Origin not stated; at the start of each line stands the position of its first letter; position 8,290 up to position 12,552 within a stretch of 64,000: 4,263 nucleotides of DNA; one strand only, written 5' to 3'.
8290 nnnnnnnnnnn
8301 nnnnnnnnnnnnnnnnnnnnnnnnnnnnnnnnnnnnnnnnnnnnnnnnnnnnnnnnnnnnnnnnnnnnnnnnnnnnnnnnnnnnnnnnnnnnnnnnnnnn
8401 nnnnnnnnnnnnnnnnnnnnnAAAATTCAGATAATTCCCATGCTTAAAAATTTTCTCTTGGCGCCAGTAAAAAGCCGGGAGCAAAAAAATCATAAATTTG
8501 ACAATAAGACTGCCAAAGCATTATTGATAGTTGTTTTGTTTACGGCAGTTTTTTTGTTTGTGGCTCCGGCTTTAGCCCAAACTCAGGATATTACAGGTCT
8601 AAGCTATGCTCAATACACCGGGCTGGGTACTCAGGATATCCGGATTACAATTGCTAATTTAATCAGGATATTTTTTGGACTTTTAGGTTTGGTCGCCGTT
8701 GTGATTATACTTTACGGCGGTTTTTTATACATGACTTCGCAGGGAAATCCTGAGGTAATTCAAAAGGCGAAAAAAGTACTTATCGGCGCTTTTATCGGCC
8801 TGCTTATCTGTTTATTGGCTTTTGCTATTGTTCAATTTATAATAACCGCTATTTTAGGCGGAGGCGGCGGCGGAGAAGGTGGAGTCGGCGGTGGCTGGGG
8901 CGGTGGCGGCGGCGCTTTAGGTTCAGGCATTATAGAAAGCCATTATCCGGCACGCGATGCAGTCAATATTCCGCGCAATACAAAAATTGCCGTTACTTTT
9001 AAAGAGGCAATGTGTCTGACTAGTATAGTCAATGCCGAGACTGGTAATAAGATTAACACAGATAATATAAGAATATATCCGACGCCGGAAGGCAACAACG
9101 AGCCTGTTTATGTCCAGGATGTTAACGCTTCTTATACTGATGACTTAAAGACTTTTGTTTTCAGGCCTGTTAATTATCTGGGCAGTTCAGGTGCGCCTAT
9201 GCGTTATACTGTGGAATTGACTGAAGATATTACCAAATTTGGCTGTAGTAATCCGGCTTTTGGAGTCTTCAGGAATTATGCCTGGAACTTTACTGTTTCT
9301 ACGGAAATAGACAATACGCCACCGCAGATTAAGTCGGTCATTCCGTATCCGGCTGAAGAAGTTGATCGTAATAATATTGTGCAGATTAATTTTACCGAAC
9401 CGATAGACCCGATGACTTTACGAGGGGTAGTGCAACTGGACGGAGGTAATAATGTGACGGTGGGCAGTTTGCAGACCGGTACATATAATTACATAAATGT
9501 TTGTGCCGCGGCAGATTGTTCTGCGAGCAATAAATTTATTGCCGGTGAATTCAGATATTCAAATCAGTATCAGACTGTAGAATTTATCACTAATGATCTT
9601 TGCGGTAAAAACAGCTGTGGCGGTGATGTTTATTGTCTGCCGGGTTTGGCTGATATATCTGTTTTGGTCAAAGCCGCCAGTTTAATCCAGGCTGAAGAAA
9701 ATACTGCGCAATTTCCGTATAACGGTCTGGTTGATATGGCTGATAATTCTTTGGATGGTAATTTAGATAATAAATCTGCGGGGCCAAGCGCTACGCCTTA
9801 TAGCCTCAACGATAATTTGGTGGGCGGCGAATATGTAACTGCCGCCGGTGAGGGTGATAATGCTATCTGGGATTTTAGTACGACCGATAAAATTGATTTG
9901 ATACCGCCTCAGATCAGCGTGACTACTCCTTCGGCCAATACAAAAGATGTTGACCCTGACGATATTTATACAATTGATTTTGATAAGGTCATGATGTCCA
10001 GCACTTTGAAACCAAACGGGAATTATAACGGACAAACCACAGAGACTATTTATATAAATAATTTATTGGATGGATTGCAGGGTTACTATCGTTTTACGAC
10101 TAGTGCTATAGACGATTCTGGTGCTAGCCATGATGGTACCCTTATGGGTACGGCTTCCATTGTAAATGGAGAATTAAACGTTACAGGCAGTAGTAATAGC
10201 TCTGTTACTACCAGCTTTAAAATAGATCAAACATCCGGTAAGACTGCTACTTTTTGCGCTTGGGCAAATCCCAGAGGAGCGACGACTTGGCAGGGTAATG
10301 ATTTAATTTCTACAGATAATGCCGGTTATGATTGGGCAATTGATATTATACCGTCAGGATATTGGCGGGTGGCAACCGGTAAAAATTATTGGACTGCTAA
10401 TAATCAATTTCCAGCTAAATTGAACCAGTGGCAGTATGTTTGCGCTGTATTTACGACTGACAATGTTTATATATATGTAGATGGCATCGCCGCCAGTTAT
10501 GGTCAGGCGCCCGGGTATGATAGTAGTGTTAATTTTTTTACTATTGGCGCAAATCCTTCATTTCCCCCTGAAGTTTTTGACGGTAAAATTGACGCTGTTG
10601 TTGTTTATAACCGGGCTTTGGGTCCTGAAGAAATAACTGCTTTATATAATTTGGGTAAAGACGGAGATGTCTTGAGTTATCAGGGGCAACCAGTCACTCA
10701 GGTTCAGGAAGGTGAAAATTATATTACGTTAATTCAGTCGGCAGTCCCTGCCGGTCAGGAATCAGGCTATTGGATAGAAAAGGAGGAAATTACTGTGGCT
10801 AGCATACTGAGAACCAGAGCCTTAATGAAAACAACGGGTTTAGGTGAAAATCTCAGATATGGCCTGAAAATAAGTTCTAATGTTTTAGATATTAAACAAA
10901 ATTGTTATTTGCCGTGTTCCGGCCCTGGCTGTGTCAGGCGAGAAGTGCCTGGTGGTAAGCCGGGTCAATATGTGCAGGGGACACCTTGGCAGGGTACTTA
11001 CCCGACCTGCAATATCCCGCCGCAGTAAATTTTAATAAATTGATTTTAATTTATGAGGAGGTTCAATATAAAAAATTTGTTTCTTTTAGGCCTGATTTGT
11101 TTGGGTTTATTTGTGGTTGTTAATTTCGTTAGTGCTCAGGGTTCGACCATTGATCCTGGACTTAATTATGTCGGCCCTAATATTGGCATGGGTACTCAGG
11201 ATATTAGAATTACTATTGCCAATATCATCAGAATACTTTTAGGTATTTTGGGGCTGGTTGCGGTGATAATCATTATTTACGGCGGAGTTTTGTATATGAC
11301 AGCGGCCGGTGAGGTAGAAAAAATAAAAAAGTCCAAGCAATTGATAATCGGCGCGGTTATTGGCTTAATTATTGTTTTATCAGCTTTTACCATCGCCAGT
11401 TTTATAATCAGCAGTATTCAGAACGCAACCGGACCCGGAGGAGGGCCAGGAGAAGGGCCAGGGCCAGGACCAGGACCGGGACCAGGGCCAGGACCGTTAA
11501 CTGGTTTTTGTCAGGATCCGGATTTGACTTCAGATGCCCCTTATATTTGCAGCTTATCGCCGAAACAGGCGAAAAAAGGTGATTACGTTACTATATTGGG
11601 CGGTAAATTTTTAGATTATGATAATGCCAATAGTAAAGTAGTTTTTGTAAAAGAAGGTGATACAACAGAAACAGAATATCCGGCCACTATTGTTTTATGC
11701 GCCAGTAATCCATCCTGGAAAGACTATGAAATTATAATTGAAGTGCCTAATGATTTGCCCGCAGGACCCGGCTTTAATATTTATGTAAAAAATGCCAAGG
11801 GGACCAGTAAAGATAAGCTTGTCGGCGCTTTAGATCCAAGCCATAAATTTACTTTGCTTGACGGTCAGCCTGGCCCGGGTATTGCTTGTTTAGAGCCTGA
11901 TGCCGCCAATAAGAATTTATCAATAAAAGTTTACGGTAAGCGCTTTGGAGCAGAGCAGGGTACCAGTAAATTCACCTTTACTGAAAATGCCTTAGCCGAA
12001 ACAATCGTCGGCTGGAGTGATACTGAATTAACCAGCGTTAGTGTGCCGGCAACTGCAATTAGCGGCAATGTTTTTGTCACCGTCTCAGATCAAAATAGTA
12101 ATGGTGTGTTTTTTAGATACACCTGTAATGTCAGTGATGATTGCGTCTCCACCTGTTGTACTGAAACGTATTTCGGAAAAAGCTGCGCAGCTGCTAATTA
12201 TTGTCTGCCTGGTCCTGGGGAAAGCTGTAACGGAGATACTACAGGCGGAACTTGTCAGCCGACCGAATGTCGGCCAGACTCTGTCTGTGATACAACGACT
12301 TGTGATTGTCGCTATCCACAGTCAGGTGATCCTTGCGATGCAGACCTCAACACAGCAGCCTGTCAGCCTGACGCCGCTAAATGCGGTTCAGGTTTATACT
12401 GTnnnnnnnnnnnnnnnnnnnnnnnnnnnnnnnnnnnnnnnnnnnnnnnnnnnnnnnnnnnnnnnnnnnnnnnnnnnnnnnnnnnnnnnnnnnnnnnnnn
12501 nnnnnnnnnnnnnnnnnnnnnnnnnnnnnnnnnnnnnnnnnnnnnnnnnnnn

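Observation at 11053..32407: Lectin/CBM-rich giant proteome: 5 LamG, at least 4 CBM4/9-like and 2 DUF1566 domains in about 20 kb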

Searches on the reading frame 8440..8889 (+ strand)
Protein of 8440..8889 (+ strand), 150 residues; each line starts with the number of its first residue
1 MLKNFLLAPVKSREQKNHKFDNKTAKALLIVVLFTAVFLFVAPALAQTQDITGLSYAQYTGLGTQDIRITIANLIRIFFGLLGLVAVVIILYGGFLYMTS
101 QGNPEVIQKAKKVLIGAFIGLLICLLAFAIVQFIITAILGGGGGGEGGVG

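Call 19: search_protein_representatives(protein=window:8440-8889:+)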
Query: 150 residues. Proteins with E-value up to 0.001 (for the whole library): 35492; up to 1e-10: 4353; up to 1e-30: 14. The best 150 are listed.
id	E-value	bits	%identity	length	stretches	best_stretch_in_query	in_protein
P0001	9.8e-62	223.4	82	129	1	1-129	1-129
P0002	8.2e-47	175.0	34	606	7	34-133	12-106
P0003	3.4e-45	169.8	35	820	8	66-136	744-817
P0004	5.6e-39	149.6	34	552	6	26-148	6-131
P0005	5.4e-38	146.5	35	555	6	25-136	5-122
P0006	6.1e-38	146.3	60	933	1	2-145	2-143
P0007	1.0e-37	145.5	58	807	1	1-148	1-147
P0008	6.7e-34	133.2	54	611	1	1-148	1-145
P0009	8.4e-34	132.9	37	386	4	28-148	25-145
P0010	1.7e-33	131.9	57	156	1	18-146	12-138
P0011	1.1e-32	129.2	58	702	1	2-141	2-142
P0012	2.2e-32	128.3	29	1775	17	70-135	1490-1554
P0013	2.6e-31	124.8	28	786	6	65-138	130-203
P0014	4.0e-31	124.2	37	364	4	26-140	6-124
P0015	1.5e-30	122.3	34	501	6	71-136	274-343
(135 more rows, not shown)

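Call 83: search_protein_families(library=pfam, alignment_id=A8, max_evalue=0.001)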
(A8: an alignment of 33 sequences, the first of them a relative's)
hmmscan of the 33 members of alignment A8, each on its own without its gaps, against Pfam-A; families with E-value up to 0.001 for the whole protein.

A. member 1, P0006 (933 aa): 2 families
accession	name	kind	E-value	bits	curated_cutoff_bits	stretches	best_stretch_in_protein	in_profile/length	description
PF18895.5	T4SS_pilin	-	5.6e-11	42.8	26.6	1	63-132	3-71/71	Type IV secretion system pilin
PF13205.12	Big_5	-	1.2e-08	36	23.6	0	163-193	7-37/105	Bacterial Ig-like domain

B. families by the number of members that match (of 33 scanned): 15 families
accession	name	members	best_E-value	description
PF18895.5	T4SS_pilin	33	1.5e-12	Type IV secretion system pilin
PF13205.12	Big_5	32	4.6e-34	Bacterial Ig-like domain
PF01833.30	TIG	13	1.3e-43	IPT/TIG domain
PF04956.18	TrbC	9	7.3e-10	TrbC/VIRB2 pilin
PF13385.13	Laminin_G_3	5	3.5e-40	Concanavalin A-like lectin/glucanases superfamily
PF02973.23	Sialidase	4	1e-06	Sialidase, N-terminal domain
PF00041.27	fn3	1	5.6e-16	Fibronectin type III domain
PF02412.23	TSP_3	1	1e-05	Thrombospondin type 3 repeat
PF23416.1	DUF7107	1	3.5e-05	Domain of unknown function (DUF7107)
PF17957.7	Big_7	1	0.00031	Bacterial Ig domain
PF16656.11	Pur_ac_phosph_N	1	0.00032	Purple acid Phosphatase, N-terminal domain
PF06439.18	3keto-disac_hyd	1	0.00053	3-keto-disaccharide hydrolase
PF23376.1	Fn3_VIN3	1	0.00065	VIN3-like, fibronectin type-III domain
PF25059.1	FN3_DSCAM-DSCAML_C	1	0.00067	DSCAM/DSCAML C-terminal Fn3-like domain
PF25814.1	fn3_SORL1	1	0.0009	SORL1-like, fn3 domain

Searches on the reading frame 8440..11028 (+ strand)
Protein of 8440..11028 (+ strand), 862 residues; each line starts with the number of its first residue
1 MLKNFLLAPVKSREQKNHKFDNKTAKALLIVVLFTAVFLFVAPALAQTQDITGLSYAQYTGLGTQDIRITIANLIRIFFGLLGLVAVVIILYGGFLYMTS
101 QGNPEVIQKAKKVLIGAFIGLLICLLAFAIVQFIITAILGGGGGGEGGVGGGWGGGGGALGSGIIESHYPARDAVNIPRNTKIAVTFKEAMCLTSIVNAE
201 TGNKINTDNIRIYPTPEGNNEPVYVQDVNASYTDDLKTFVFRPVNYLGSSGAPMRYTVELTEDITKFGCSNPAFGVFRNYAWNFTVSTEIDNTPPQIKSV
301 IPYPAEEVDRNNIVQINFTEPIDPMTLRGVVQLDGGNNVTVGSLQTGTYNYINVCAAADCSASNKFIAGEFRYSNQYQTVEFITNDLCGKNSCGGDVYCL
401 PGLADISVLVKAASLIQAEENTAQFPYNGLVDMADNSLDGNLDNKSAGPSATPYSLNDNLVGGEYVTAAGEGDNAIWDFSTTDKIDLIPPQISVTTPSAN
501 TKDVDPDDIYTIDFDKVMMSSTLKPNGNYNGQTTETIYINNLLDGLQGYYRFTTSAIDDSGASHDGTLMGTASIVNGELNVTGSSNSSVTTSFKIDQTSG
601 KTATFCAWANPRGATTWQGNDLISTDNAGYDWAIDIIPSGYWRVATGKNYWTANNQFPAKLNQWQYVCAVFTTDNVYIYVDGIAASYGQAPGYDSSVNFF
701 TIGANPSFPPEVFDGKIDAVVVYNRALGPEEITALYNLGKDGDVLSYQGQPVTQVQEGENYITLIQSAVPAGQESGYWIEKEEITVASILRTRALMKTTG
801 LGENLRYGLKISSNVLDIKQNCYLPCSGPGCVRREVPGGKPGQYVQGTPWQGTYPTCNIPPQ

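Call 3: search_protein_families(library=pfam, proteins=[window:8440-11028:+], max_evalue=0.01)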
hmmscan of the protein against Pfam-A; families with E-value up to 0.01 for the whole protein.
window:8440-11028:+ (862 aa): 5 families
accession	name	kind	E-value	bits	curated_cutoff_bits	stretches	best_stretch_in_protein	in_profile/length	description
PF13385.13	Laminin_G_3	-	1.1e-21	78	27.6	1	586-732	4-150/151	Concanavalin A-like lectin/glucanases superfamily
PF13205.12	Big_5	-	1.2e-17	65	23.6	2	165-285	7-104/105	Bacterial Ig-like domain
PF18895.5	T4SS_pilin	-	1.2e-09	38.5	26.6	1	70-134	8-71/71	Type IV secretion system pilin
PF04956.18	TrbC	-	0.00064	20.3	27.9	1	22-133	6-97/98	TrbC/VIRB2 pilin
PF02322.20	Cyt_bd_oxida_II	-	0.0056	16.5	35.6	1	45-137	130-214/302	Cytochrome bd terminal oxidase subunit II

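Call 20: find_encoding_contigs(protein=window:8440-11028:+, flank=10000, max_places=4)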
Protein window:8440-11028:+ (862 aa): no gene with exactly this product is on record in the collection.

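Call 32: find_related_loci(query=window:8440-11028:+, collection=genome_contigs, flank=10000)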
Query window:8440-11028:+ (862 aa) in genome_contigs; peptide patterns used: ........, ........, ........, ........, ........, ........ (x = any residue, [..] = any of these).
72 stretches matched a pattern; 32 encode a relative of the query (tblastn E <= 1e-3); 32 distinct loci.
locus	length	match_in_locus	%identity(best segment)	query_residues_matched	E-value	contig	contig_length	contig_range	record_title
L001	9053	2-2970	73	59-860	0e+0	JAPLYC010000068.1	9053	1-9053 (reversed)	MAG: Candidatus Parcubacteria bacterium isolate LacPavin_0920_SED3_MAG_40_21 LacPavin_0920_SED3_scaffold_867861, whole g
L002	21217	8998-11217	43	12-529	8e-105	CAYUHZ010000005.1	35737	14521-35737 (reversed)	MAG TPA_asm: uncultured Gammaproteobacteria bacterium isolate SRP257756_co1_214 genome assembly, contig: NODE_744_length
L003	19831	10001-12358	40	5-523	7e-91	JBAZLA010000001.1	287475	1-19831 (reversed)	MAG: Patescibacteria group bacterium isolate SO_2017_LW4_157 scaffold_109_c1_LW137-91_2017, whole genome shotgun sequenc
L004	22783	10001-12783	37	13-831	5e-81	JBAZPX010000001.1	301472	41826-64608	MAG: Patescibacteria group bacterium isolate SO_2017_SWC_4 scaffold_43_c1_LP-4_2017, whole genome shotgun sequence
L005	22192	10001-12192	49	1-859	6e-121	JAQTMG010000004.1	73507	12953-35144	MAG: Patescibacteria group bacterium isolate STA_35 NODE_718_length_73507_cov_5.205124_Sandtown_A, whole genome shotgun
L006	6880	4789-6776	36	33-523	2e-78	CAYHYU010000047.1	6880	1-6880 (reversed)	MAG TPA_asm: uncultured Gammaproteobacteria bacterium isolate ERP119705_co15_619 genome assembly, contig: NODE_13955_len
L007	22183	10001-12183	39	27-523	1e-77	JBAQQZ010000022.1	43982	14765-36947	MAG: Patescibacteria group bacterium isolate MFD12007_ilm_asm_bin9 k127_3842, whole genome shotgun sequence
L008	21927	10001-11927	38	26-524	8e-76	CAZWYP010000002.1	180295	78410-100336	MAG TPA_asm: uncultured Gammaproteobacteria bacterium isolate binchicken_co16_344 genome assembly, contig: NODE_93_lengt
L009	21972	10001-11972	38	26-523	1e-73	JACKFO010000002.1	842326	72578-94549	MAG: Candidatus Nomurabacteria bacterium isolate HK-STAS-PATE-4 HK-STAS-PATE-4_2, whole genome shotgun sequence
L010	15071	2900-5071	35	7-523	4e-73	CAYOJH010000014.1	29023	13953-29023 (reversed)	MAG TPA_asm: uncultured Gammaproteobacteria bacterium isolate SRP193066_co2_65 genome assembly, contig: NODE_836_length_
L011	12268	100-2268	36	23-523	1e-72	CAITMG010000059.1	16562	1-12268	Candidatus Uhrbacteria bacterium isolate MJ110927B_bin-298 genome assembly, contig: bin-298:59/97, whole genome shotgun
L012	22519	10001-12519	33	15-835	1e-70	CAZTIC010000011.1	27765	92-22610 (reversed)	MAG TPA_asm: uncultured Gammaproteobacteria bacterium isolate SRP191223_co1_14 genome assembly, contig: NODE_1339_length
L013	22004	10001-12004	36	19-524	1e-62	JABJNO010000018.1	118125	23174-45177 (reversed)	MAG: Candidatus Parcubacteria bacterium isolate SI075_bin20 k141_1753358, whole genome shotgun sequence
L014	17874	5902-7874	36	23-524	2e-60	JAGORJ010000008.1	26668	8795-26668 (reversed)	Patescibacteria group bacterium isolate Gw_Eff_bin_26 Gw_Eff_3476_length_26668_cov_7.650729, whole genome shotgun sequen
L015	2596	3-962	40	159-523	2e-61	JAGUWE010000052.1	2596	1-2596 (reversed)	MAG: Patescibacteria group bacterium isolate DeMMO5_21 c_000000024854, whole genome shotgun sequence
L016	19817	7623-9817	36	26-523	2e-73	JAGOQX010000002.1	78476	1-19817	Patescibacteria group bacterium isolate Gw_Eff_bin_226 Gw_Eff_412_length_78476_cov_6.548469, whole genome shotgun sequen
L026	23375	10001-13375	37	18-831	5e-43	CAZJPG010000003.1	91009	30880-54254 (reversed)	MAG TPA_asm: uncultured Gammaproteobacteria bacterium isolate SRP263991_co7_920 genome assembly, contig: NODE_147_length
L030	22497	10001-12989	39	14-536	2e-33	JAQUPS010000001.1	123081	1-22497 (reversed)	MAG: Patescibacteria group bacterium isolate STD1_31 NODE_302_length_123081_cov_7.301771_Sandtown_D1, whole genome shotg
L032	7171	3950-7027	33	2-550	1e-26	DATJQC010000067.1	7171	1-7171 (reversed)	MAG TPA_asm: Candidatus Nanoarchaeia archaeon isolate SMAG_U14930 k141_4756738, whole genome shotgun sequence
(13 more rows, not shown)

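Call 100: search_protein_families(library=pfam, proteins=[L004:42-2015:+, L030:109-1905:+, L016:21-1766:+, L032:13-2139:+, L009:1581-3065:+, L026:149-6202:+, L002:5109-6554:+], max_evalue=0.001)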
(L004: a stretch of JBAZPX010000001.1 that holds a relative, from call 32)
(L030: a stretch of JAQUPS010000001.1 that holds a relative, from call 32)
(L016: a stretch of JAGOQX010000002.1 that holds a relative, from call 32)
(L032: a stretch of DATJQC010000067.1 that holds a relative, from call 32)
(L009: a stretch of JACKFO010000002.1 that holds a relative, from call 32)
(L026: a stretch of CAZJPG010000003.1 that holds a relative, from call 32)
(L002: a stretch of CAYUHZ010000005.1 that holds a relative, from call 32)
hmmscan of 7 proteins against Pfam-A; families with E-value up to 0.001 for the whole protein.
L004:42-2015:+ (657 aa): 4 families
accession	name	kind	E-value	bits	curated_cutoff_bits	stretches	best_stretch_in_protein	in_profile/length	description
PF13361.12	UvrD_C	-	3.5e-47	162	25.6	1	9-333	37-349/350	UvrD-like helicase C-terminal domain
PF12705.13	PDDEXK_1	-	1.6e-31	110.6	22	1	390-653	2-247/247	PD-(D/E)XK nuclease superfamily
PF13538.12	UvrD_C_2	-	3.1e-10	40.2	27.4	0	308-328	30-50/52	UvrD-like helicase C-terminal domain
PF01930.23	Cas_Cas4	-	0.00048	20.7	22.7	1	554-652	64-158/160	Domain of unknown function DUF83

L030:109-1905:+ (598 aa): 2 families
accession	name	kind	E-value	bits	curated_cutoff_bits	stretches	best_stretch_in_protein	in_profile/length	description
PF13229.12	Beta_helix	-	5.5e-12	46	25.9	1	3-193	8-158/158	Right handed beta helix region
PF05048.19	NosD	-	4.3e-05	23.5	23.6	0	4-64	91-146/212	Periplasmic copper-binding protein (NosD)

L016:21-1766:+ (581 aa): 2 families
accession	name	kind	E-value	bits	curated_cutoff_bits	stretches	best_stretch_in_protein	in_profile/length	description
PF09972.14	DUF2207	-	2.6e-33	116.1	24.4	1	36-209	1-157/172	Predicted membrane protein (DUF2207) N-terminal domain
PF20990.2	DUF2207_C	-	3.2e-27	96.3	33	1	288-507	10-247/247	Predicted membrane protein (DUF2207) C-terminal domain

L032:13-2139:+ (708 aa): 1 family
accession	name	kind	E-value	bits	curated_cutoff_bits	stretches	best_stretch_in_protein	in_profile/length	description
PF00041.27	fn3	-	0.00037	21.1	25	0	214-244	36-67/84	Fibronectin type III domain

L009:1581-3065:+ (494 aa): 2 families
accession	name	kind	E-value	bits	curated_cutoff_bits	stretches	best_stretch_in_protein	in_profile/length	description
PF00883.26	Peptidase_M17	-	6.4e-123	410.4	25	1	179-488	2-309/310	Cytosol aminopeptidase family, catalytic domain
PF02789.23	Peptidase_M17_N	-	8e-12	45.6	23.4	1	43-142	26-129/129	Cytosol aminopeptidase family, N-terminal domain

L026:149-6202:+ (2017 aa): 2 families
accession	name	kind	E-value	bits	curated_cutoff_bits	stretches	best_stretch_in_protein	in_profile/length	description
PF05593.20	RHS_repeat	-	3.3e-25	88.3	22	2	382-415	1-34/38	RHS Repeat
PF25788.1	Ig_Rha78A_N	-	6.2e-09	36.5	27.4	1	1038-1141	2-95/105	Rha78A-like, N-terminal immunoglobulin domain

L002:5109-6554:+ (481 aa): 5 families
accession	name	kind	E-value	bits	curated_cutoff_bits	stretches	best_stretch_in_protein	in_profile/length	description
PF13393.11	tRNA-synt_His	-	1.1e-41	143.5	25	1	61-365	1-307/308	Histidyl-tRNA synthetase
PF00587.30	tRNA-synt_2b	-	1.2e-14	55.2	29.3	1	119-374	1-179/179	tRNA synthetase class II core domain (G, H, P, S and T)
PF03129.25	HGTP_anticodon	-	3e-10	40.6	21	1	385-473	2-93/94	Anticodon binding domain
PF00152.25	tRNA-synt_2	-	1.6e-05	24.6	25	0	47-207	4-140/308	tRNA synthetases class II (D, K and N)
PF01409.25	tRNA-synt_2d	-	6.7e-05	22.9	19.8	0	115-213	64-160/246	tRNA synthetases class II core domain (F)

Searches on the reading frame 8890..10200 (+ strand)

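Call 79: search_protein_families(library=pfam, proteins=[window:8890-10200:+], max_evalue=0.1)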
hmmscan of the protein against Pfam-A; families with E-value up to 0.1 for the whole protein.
window:8890-10200:+ (437 aa): 1 family
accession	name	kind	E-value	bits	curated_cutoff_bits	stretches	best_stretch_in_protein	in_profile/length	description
PF13205.12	Big_5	-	2.2e-19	70.6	23.6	3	15-135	7-104/105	Bacterial Ig-like domain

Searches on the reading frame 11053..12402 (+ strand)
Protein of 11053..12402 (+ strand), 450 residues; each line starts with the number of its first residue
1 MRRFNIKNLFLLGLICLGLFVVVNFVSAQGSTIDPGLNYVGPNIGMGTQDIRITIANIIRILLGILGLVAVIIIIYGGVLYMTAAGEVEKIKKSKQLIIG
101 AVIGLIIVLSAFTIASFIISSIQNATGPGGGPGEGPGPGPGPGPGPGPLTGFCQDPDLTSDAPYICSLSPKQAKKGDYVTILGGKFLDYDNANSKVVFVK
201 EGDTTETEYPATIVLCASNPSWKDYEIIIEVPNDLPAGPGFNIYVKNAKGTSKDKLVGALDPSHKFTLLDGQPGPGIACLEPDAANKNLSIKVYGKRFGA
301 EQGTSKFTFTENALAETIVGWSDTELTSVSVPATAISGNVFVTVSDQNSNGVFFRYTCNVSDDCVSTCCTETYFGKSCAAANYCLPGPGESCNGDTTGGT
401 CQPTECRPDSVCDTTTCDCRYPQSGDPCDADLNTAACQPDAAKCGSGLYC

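Call 15: search_protein_families(library=pfam, proteins=[window:11053-12402:+], max_evalue=0.1)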
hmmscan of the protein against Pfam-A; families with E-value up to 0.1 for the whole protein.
window:11053-12402:+ (450 aa): 7 families
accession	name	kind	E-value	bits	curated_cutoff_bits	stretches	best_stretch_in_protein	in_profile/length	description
PF18895.5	T4SS_pilin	-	4.3e-09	36.7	26.6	1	54-118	8-71/71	Type IV secretion system pilin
PF01833.30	TIG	-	4.2e-07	30.3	20.9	2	288-356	16-84/84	IPT/TIG domain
PF04956.18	TrbC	-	0.00063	20.3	27.9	1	5-118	7-98/98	TrbC/VIRB2 pilin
PF14734.12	DUF4469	-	0.0056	17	22.6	0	172-255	15-93/101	Domain of unknown function (DUF4469) with IG-like fold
PF06664.17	WLS-like_TM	-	0.021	14.6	28.3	1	3-118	108-208/247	Wntless-like, transmembrane domain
PF17961.7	Big_8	-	0.05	14.2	22.9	0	199-219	21-41/103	Bacterial Ig domain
PF03631.20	Virul_fac_BrkB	-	0.06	13.4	33.7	1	12-124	117-220/259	Virulence factor BrkB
